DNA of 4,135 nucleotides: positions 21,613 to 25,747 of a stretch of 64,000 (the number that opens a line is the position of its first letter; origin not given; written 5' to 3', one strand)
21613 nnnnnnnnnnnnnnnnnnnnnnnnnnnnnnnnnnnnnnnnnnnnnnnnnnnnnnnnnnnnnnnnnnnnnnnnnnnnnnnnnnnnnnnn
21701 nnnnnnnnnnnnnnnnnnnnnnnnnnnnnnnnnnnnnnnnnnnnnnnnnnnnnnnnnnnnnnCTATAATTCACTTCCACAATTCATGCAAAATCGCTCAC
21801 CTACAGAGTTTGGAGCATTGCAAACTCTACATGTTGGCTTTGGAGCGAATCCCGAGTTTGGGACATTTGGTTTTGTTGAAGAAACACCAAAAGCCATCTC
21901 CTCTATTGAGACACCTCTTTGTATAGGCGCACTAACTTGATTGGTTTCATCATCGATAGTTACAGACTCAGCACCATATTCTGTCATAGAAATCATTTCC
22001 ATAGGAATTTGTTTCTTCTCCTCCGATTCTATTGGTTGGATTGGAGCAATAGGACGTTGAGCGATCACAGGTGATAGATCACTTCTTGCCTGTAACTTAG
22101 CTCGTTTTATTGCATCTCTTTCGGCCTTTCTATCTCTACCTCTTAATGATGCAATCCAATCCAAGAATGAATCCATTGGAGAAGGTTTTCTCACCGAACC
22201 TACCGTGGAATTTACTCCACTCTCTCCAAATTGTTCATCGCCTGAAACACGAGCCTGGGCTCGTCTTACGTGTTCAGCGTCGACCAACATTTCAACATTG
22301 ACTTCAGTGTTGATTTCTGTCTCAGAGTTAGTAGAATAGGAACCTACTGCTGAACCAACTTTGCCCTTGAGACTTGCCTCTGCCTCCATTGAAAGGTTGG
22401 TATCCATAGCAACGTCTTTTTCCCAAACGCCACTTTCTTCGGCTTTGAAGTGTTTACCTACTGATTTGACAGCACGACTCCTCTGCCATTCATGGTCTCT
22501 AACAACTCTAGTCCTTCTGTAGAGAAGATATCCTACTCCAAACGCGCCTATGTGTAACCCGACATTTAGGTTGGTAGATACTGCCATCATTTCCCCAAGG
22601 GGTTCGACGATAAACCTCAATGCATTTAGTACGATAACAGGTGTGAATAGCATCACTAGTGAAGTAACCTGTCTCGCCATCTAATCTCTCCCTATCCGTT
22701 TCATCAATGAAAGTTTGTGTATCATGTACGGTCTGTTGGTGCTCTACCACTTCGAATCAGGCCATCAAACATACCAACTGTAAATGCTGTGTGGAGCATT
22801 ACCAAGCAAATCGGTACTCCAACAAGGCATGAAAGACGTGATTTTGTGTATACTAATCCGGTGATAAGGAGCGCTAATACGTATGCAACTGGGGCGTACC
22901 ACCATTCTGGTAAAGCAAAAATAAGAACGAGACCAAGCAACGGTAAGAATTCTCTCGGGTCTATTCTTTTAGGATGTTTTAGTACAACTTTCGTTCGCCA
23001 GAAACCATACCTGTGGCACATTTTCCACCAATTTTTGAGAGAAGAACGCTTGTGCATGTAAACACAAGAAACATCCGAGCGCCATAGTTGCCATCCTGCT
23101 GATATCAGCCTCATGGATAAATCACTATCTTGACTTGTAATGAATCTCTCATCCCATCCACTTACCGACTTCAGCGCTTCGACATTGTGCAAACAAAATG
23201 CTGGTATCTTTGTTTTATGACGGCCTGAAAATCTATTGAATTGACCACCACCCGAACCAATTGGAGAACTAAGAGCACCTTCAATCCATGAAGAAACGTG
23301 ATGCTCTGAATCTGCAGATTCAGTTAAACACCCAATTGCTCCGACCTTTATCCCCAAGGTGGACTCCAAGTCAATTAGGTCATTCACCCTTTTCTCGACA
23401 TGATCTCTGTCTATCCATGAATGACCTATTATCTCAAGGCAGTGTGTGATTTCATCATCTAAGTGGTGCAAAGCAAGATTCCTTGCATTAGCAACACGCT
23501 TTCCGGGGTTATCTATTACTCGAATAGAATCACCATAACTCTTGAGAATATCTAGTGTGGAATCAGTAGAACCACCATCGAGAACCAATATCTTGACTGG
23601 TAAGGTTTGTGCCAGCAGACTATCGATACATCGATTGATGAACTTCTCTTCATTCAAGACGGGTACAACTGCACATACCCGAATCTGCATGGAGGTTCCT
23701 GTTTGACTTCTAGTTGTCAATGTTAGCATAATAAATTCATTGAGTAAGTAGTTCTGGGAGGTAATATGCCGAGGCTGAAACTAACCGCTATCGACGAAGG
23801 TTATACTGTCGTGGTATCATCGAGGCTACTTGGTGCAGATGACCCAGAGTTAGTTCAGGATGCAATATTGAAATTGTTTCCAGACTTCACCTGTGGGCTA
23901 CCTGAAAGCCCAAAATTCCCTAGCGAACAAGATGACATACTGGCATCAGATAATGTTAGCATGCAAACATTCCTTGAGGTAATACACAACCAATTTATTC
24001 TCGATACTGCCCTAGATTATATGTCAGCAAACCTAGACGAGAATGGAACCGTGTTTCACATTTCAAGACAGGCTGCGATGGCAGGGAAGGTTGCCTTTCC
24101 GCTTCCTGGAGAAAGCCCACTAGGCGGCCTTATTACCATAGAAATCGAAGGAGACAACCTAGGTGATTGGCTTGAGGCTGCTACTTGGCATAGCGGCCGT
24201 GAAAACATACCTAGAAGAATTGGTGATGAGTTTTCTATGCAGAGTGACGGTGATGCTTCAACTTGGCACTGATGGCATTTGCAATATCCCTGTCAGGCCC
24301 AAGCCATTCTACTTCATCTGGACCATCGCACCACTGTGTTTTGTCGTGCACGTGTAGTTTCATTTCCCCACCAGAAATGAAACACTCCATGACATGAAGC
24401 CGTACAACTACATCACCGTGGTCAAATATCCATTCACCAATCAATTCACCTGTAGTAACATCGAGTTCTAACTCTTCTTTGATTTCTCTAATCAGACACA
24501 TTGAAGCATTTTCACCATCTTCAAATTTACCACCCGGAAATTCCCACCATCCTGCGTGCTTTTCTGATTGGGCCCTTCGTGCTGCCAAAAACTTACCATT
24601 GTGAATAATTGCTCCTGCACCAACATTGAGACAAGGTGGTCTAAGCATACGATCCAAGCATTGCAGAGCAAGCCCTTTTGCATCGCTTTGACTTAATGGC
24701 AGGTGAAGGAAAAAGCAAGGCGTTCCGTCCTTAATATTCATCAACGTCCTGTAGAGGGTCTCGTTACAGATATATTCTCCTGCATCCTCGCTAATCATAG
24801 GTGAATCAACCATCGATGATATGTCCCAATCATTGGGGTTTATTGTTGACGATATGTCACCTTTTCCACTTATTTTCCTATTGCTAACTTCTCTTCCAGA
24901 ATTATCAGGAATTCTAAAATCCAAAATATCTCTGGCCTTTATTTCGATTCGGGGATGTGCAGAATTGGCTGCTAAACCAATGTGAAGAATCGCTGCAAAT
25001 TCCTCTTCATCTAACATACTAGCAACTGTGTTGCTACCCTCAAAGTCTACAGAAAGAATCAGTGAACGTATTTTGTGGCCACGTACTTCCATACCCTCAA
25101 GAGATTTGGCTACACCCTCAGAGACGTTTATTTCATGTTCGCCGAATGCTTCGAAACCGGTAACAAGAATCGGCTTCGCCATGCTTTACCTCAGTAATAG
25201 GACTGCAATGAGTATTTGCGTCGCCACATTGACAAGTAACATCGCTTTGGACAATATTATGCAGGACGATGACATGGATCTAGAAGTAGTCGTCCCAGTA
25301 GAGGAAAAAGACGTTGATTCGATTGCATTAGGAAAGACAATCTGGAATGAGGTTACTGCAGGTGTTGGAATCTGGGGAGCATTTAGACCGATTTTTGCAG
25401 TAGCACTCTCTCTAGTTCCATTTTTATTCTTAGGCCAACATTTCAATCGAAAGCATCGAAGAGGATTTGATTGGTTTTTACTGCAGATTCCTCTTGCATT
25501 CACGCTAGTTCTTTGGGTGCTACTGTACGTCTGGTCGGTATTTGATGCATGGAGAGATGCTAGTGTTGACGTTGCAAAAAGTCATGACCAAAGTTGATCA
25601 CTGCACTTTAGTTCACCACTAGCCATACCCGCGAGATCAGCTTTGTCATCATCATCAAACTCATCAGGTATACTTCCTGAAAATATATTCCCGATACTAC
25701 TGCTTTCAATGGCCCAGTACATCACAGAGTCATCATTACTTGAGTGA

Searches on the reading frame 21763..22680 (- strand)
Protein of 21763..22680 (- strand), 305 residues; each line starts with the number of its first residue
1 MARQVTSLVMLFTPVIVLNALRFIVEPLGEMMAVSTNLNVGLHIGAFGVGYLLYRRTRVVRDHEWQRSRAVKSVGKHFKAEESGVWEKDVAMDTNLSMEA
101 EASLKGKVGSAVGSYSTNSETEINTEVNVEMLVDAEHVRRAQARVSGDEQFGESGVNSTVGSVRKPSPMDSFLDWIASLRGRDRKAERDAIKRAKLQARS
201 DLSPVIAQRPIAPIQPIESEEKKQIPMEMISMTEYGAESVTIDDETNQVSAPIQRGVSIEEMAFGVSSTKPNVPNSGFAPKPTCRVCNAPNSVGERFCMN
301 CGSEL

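Call 44: search_protein_families(library=pfam, proteins=[window:21763-22680:-], max_evalue=0.01)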
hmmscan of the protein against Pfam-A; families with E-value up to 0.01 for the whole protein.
window:21763-22680:- (305 aa): 2 families
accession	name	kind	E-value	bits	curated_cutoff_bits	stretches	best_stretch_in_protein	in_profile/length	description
PF13240.11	Zn_Ribbon_1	-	9.8e-06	25.6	25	1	284-305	2-23/23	zinc-ribbon domain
PF12773.13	DZR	-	0.0046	17.5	27.3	1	283-302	26-45/45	Double zinc ribbon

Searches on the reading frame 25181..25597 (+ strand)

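Call 44: search_protein_families(library=pfam, proteins=[window:25181-25597:+], max_evalue=0.01)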
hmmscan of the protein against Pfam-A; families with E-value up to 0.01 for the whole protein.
window:25181-25597:+ (138 aa): 1 family
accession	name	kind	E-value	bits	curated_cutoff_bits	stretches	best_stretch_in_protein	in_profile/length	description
PF14373.11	Imm_superinfect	-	0.0027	18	27.9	1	89-120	11-42/42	Superinfection immunity protein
